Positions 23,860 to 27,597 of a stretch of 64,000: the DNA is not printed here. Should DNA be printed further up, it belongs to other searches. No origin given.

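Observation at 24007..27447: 1146-aa single-polypeptide nuclease-helicase: Cas4/RecB-like Fe-S nuclease + RNase-H-like exonuclease-like region + SF1B DNA2/Upf1-type helicase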

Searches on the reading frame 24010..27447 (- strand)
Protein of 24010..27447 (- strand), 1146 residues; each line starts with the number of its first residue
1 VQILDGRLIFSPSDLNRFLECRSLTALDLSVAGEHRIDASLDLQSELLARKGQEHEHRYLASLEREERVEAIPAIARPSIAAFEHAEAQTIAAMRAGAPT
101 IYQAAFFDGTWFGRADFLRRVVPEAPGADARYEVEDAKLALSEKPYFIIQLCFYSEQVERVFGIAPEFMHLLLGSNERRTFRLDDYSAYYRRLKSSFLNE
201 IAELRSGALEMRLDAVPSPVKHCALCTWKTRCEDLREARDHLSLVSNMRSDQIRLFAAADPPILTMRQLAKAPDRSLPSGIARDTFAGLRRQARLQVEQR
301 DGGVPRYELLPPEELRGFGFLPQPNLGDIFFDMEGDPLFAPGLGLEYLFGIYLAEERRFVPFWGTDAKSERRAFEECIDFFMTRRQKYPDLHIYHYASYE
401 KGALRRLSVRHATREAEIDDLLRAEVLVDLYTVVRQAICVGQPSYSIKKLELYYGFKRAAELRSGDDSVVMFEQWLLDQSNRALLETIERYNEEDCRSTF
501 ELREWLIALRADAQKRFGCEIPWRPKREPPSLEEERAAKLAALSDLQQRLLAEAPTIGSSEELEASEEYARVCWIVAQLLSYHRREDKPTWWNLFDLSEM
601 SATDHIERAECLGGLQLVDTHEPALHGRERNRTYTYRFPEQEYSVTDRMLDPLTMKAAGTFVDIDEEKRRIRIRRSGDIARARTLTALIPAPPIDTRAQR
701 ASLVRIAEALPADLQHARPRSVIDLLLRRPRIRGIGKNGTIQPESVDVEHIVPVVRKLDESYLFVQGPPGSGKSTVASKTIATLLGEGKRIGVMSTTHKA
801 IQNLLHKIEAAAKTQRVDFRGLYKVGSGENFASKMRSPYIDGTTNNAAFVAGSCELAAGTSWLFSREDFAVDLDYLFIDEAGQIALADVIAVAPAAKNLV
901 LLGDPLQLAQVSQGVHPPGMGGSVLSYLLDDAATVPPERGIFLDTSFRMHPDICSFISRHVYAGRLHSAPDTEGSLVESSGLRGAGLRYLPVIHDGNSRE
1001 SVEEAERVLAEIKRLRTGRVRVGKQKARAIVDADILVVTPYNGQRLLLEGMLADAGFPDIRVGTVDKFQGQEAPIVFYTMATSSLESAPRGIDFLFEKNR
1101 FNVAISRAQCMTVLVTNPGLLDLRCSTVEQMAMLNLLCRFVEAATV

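Call 5: search_protein_families(library=pfam, proteins=[window:24010-27447:-], max_evalue=0.1)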
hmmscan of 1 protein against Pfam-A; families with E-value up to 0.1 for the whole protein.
window:24010-27447:- (1146 aa): 16 families
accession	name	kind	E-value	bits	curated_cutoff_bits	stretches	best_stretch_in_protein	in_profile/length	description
PF13482.12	RNase_H_2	-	1.9e-27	96.7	22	1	329-506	1-164/165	RNase_H superfamily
PF13087.12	AAA_12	-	3.5e-27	95.7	27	1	937-1117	14-193/195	AAA domain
PF13604.12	AAA_30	-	4.2e-10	40.1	27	1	762-914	20-134/191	AAA domain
PF13086.12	AAA_11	-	5.3e-10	39.9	27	2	763-829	20-93/257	AAA domain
PF13245.12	AAA_19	-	1.1e-09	39.1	25.1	1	757-911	8-132/134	AAA domain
PF01443.25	Viral_helicase1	-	8.2e-07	29.5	21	1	873-912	60-101/228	Viral superfamily 1 RNA helicase core domain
PF05127.21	NAT10_TcmA_helicase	-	2.7e-05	24.6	22.7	1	765-900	2-117/176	RNA cytidine acetyltransferase NAT10/TcmA, helicase domain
PF13191.12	AAA_16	-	0.00032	21.7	32.6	1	760-805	24-64/167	AAA ATPase domain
PF20720.3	nSTAND3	-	0.003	17.7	27.2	1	760-804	17-60/155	Novel STAND NTPase 3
PF24883.2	NPHP3_N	-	0.0039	17.8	24.8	1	759-792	21-54/164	Nephrocystin 3, N-terminal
PF00270.35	DEAD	-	0.008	16.4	26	1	761-820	15-77/167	DEAD/DEAH box helicase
PF03308.22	MeaB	-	0.0082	15.6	23.1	1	765-795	38-68/273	Methylmalonyl Co-A mutase-associated GTPase MeaB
PF13538.12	UvrD_C_2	-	0.012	15.9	27.4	1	1060-1082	2-24/52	UvrD-like helicase C-terminal domain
PF09848.15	SLFN-g3_helicase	-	0.014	15.1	24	1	762-813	3-56/354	Schlafen group 3, DNA/RNA helicase domain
PF03266.21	NTPase_1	-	0.015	15.6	23.9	1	763-796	2-35/168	NTPase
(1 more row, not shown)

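Call 6: search_protein_families(library=ncbifam, proteins=[window:24010-27447:-], max_evalue=0.1)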
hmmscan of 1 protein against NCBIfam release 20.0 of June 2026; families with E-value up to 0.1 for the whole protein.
window:24010-27447:- (1146 aa): 14 families
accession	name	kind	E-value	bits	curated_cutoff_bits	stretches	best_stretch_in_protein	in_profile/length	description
TIGR03491.1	TIGR03491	subfamily_domain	5.6e-72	243.2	97.45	1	13-506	4-462/462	TM0106 family RecB-like putative nuclease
TIGR00376.1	TIGR00376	hypoth_equivalog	7.9e-23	80.8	348.9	1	872-1122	363-615/639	IGHMBP2 family helicase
NF040671.1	PLuB_AAA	exception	3.8e-14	51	999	2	942-1121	1049-1235/1256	PLuB system helicase-like protein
TIGR01447.1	recD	equivalog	0.00059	18.5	310.15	1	757-914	160-307/597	exodeoxyribonuclease V subunit alpha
NF042953.1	Hhe_antiphage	equivalog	0.00062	17.2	2000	0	761-794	342-375/1797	DUF4011 domain-containing anti-phage protein Hhe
NF008127.0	PRK10875.1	equivalog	0.0016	17.1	671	1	867-914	264-314/619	exodeoxyribonuclease V subunit alpha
NF058533.1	antiphage_ProA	equivalog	0.0033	14.8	1500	0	760-791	664-695/1903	anti-phage protein ProA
TIGR01448.2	helicase_RecD2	equivalog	0.004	15.3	500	0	757-913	328-452/713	SF1B family DNA helicase RecD2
TIGR00750.1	lao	equivalog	0.012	14.8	240.75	1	765-795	39-69/300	methylmalonyl Co-A mutase-associated GTPase MeaB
NF041417.1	ArsA_halo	exception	0.013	14.2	800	1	743-798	315-371/617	arsenical pump-driving ATPase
NF006743.0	PRK09270.1-2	equivalog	0.02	14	227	1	761-804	29-72/217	nucleoside/nucleotide kinase family protein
NF006746.0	PRK09270.1-5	subfamily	0.026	13.4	250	1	765-794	26-55/210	nucleoside/nucleotide kinase family protein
NF010248.0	PRK13695.1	equivalog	0.029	14.1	156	1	763-796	6-39/180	NTPase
TIGR02173.1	cyt_kin_arch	equivalog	0.096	12.7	102.1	0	764-783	4-22/169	(d)CMP kinase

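Call 7: search_protein_families(library=padloc, proteins=[window:24010-27447:-], max_evalue=0.1)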
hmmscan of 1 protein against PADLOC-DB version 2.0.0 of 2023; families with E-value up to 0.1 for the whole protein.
window:24010-27447:- (1146 aa): 10 families
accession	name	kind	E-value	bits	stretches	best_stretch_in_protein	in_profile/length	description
PDLC03920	MkoA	-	5.4e-40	135.6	2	942-1135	889-1091/1112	-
PDLC03924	MkoC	-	2.1e-24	83.8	3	937-1120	764-946/1136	-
PDLC03921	MkoA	-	1e-23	81.1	2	845-1117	1266-1566/1607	-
PDLC02895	DpdJ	-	1.5e-10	36.6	1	873-1141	193-477/2112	DpdJ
PDLC05009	PDC-S37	-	6.5e-06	22.2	1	763-792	311-340/1550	-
PDLC05035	PDC-S53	-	1.3e-05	21.4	1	764-813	514-561/900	-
PDLC02194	Hhe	-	3.8e-05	19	2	864-912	1372-1420/1911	-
PDLC05064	PDC-S68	-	5.6e-05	19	1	761-914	701-827/1273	-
PDLC04140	mad8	-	0.00044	17.9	1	761-798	28-67/314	mads_8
PDLC01734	typeIV_RecD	-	0.0045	13.3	1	758-814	352-408/763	RecD_0_IVD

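Call 9: find_homologous_proteins(query=window:24010-27447:-)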
Query window:24010-27447:- (1146 aa): 7183 proteins with E <= 0.001 among 8000 candidates; the best 120 are listed.
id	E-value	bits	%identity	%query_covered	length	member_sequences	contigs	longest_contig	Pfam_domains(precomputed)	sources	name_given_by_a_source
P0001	0.0e+0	2533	97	100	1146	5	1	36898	PF13087.13,PF13086.13,PF05127.22,PF01443.25,PF13604.13,PF13245.13,PF13482.13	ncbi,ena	-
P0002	0.0e+0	1955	75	100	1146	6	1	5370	PF13087.13,PF13086.13,PF01443.25,PF13604.13,PF13245.13,PF13482.13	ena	-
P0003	0.0e+0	1945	75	100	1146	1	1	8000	PF13087.13,PF13086.13,PF13604.13,PF13245.13,PF13482.13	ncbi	ncbi:MAG: TM0106 family RecB-like putative nuclease [Candidatus Baltobacteraceae bacterium]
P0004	0.0e+0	1921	74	100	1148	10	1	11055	PF13087.13,PF13086.13,PF13604.13,PF13245.13,PF13482.13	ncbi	-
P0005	0.0e+0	1880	73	100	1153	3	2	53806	PF13087.13,PF13086.13,PF01443.25,PF13604.13,PF13245.13,PF13482.13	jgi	-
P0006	0.0e+0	1873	73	100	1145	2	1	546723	PF13087.13,PF13086.13,PF01443.25,PF13604.13,PF13245.13,PF13482.13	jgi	-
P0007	0.0e+0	1872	72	100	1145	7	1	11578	PF13087.13,PF13086.13,PF01443.25,PF13604.13,PF13245.13,PF13482.13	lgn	-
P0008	0.0e+0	1835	71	100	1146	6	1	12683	PF13087.13,PF13086.13,PF01443.25,PF13604.13,PF13245.13,PF13482.13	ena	-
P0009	0.0e+0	1822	71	100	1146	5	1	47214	PF13087.13,PF13086.13,PF01443.25,PF13604.13,PF13245.13,PF13482.13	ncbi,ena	-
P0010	0.0e+0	1344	55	100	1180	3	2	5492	PF13087.13,PF13086.13,PF01443.25,PF13604.13,PF13245.13,PF13482.13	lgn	-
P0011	0.0e+0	1235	52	100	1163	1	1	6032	PF13087.13,PF13086.13,PF01443.25,PF13604.13,PF13245.13,PF13482.13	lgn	-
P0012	0.0e+0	1235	53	100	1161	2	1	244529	PF13087.13,PF13086.13,PF01443.25,PF13604.13,PF13245.13,PF13482.13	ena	-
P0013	0.0e+0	1235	52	100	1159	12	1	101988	PF13087.13,PF13086.13,PF01443.25,PF13604.13,PF13245.13,PF13482.13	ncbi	ncbi:MAG: TM0106 family RecB-like putative nuclease [Vulcanimicrobiaceae bacterium]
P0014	0.0e+0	1175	51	100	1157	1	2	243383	PF13087.13,PF13086.13,PF01443.25,PF13604.13,PF13245.13,PF13482.13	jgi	jgi:predicted RecB family nuclease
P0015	0.0e+0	1158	50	100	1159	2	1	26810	PF13087.13,PF13086.13,PF01443.25,PF13604.13,PF13245.13,PF13482.13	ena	-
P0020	0.0e+0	1154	49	100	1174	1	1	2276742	PF13087.13,PF13086.13,PF13604.13,PF13245.13,PF13482.13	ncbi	-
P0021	0.0e+0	1154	50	100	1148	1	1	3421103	PF13087.13,PF13086.13,PF01443.25,PF13604.13,PF13245.13,PF13482.13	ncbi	-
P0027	0.0e+0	1146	50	100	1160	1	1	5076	PF13087.13,PF13086.13,PF01443.25,PF13604.13,PF24883.3,PF13245.13,PF13482.13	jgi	jgi:predicted RecB family nuclease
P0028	0.0e+0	1146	50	100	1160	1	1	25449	PF13087.13,PF13086.13,PF01443.25,PF13604.13,PF13245.13,PF13482.13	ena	-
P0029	0.0e+0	1146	50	100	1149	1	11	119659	PF13087.13,PF13086.13,PF01443.25,PF13604.13,PF13245.13,PF13482.13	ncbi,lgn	-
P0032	0.0e+0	1143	49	100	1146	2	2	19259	PF13087.13,PF13086.13,PF13604.13,PF13245.13,PF13482.13,PF13191.13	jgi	jgi:predicted RecB family nuclease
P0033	0.0e+0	1143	49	100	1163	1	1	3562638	PF13087.13,PF13086.13,PF01443.25,PF13604.13,PF13245.13,PF13482.13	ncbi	-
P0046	0.0e+0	1135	50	100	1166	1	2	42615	PF13087.13,PF13086.13,PF01443.25,PF13604.13,PF13245.13,PF13482.13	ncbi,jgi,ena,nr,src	ncbi:MAG TPA: TM0106 family RecB-like putative nuclease [Candidatus Baltobacteraceae bacterium]|nr:T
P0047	0.0e+0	1135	50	100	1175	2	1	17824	PF13087.13,PF13086.13,PF01443.25,PF13604.13,PF13482.13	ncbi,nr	ncbi:MAG: TM0106 family RecB-like putative nuclease [Candidatus Eremiobacteraeota bacterium]|nr:TM01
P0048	0.0e+0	1135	49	100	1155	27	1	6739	PF13087.13,PF13086.13,PF13604.13,PF13245.13,PF13482.13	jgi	jgi:uncharacterized protein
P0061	0.0e+0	1125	48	100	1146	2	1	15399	PF13087.13,PF13086.13,PF13604.13,PF13245.13,PF13482.13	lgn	-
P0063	0.0e+0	1124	49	100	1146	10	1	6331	PF13087.13,PF13086.13,PF01443.25,PF13604.13,PF13245.13,PF13482.13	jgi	jgi:uncharacterized protein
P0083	0.0e+0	1112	50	100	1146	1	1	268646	PF13087.13,PF13086.13,PF01443.25,PF13604.13,PF13245.13,PF13482.13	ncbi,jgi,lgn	ncbi:MAG TPA: TM0106 family RecB-like putative nuclease [Candidatus Baltobacteraceae bacterium]|jgi:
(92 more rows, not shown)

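Call 11: search_solved_structures(query=window:24010-27447:-, max_evalue=0.01)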
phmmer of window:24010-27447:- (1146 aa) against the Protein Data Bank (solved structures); distinct sequences matched with E-value up to 0.01: 22.
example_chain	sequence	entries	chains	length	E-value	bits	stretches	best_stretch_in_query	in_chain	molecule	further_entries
2xzo_A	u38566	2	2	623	1.4e-14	56.1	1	876-1121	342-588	REGULATOR OF NONSENSE TRANSCRIPTS 1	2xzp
2gjk_A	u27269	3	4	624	1.4e-14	56.1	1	876-1121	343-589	Regulator of nonsense transcripts 1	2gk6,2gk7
6ej5_A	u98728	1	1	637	1.5e-14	56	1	876-1121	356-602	Regulator of nonsense transcripts 1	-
2wjv_A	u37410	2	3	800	3.2e-14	54.9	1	876-1121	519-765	REGULATOR OF NONSENSE TRANSCRIPTS 1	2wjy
9qwn_A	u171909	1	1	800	3.2e-14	54.8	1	876-1121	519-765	Isoform 2 of Regulator of nonsense transcripts 1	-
4b3g_A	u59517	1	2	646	2.3e-13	52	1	873-1115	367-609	DNA-BINDING PROTEIN SMUBP-2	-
4b3f_X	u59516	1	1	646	2.4e-13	52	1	873-1115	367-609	DNA-BINDING PROTEIN SMUBP-2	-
8rd3_A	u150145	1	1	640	8.2e-13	50.2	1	876-1121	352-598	ATP-dependent helicase NAM7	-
5eaw_A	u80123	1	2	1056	1.7e-12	49.2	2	758-975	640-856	DNA replication ATP-dependent helicase/nuclease DNA2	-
5eax_A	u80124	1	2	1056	1.7e-12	49.2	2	758-975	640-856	DNA replication ATP-dependent helicase/nuclease DNA2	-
5ean_A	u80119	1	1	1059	1.7e-12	49.2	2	758-975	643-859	DNA replication ATP-dependent helicase/nuclease DNA2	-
2xzl_A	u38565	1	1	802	1.7e-12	49.1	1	876-1121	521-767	ATP-DEPENDENT HELICASE NAM7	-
9qdq_A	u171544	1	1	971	3.1e-12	48.3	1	876-1121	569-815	ATP-dependent helicase NAM7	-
8ftm_A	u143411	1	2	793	1.1e-10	43.1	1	868-1111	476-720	5'-3' RNA helicase-like protein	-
8fth_A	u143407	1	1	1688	8.4e-10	40.2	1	868-1111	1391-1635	5'-3' RNA helicase-like protein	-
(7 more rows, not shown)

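Call 19: find_encoding_contigs(protein=P0001, flank=10000, max_places=4)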
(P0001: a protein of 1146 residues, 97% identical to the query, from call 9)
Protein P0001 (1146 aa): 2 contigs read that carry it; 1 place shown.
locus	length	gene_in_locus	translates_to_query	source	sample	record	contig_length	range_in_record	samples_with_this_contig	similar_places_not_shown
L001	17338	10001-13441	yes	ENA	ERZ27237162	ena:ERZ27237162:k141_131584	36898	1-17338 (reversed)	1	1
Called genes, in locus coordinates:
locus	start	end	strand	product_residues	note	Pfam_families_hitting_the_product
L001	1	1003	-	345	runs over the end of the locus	PF00144:Beta-lactamase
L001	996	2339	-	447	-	PF00933:Glyco_hydro_3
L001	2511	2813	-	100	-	PF18914:DUF5666 (faint)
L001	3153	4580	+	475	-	PF13650:Asp_protease_2, PF13975:gag-asp_proteas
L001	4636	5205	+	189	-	-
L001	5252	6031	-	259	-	PF00561:Abhydrolase_1, PF12146:Hydrolase_4 (weak), PF12697:Abhydrolase_6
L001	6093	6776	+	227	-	PF02586:SRAP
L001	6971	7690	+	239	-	PF03807:F420_oxidored (faint), PF14748:P5CR_dimer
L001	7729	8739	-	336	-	PF08240:ADH_N, PF00107:ADH_zinc_N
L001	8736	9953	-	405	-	PF07690:MFS_1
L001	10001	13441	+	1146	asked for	PF13482:RNase_H_2, PF13245:AAA_19, PF13604:AAA_30, PF01443:Viral_helicase1 (faint), PF05127:NAT10_TcmA_helicase (faint), PF13086:AAA_11 (faint), PF13087:AAA_12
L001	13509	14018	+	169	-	-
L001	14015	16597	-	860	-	PF00690:Cation_ATPase_N, PF00122:E1-E2_ATPase, PF00702:Hydrolase, PF13246:Cation_ATPase, PF00689:Cation_ATPase_C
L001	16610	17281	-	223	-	PF01594:AI-2E_transport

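Call 20: find_encoding_contigs(protein=P0006, flank=10000, max_places=2)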
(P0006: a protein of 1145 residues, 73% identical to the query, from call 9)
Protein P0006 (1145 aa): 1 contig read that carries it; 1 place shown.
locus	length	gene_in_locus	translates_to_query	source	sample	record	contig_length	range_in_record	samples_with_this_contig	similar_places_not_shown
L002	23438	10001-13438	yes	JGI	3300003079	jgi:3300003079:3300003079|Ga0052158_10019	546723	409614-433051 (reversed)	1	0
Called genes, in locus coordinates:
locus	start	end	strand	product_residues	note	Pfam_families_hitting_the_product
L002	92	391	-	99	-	-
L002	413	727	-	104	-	-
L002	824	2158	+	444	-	PF13650:Asp_protease_2, PF13975:gag-asp_proteas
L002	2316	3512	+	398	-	PF01548:DEDD_Tnp_IS110, PF02371:Transposase_20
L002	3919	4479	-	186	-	-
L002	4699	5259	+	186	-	-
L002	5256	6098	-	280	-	PF00561:Abhydrolase_1, PF12146:Hydrolase_4 (faint), PF12697:Abhydrolase_6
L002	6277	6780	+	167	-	PF02586:SRAP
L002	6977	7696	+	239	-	PF02558:ApbA (faint), PF03807:F420_oxidored (faint), PF14748:P5CR_dimer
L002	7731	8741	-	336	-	PF08240:ADH_N, PF00107:ADH_zinc_N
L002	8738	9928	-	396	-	PF07690:MFS_1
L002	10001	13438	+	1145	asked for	PF13482:RNase_H_2, PF13086:AAA_11 (faint), PF01443:Viral_helicase1 (faint), PF13245:AAA_19, PF13604:AAA_30, PF13087:AAA_12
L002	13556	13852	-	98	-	-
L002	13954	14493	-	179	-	PF00210:Ferritin, PF02915:Rubrerythrin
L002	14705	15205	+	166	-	-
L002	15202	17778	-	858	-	PF00690:Cation_ATPase_N, PF00122:E1-E2_ATPase, PF00702:Hydrolase, PF13246:Cation_ATPase, PF00689:Cation_ATPase_C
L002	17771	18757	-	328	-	PF01594:AI-2E_transport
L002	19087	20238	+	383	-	PF12323:HTH_OrfB_IS605, PF01385:OrfB_IS605, PF07282:Cas12f1-like_TNB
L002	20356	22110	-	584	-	PF02776:TPP_enzyme_N, PF00205:TPP_enzyme_M, PF02775:TPP_enzyme_C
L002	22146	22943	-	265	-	PF01145:Band_7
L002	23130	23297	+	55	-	-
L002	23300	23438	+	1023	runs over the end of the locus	PF25852:DUF6242_C (faint), PF15902:Sortilin-Vps10, PF02012:BNR (faint), PF15902:Sortilin-Vps10 (weak)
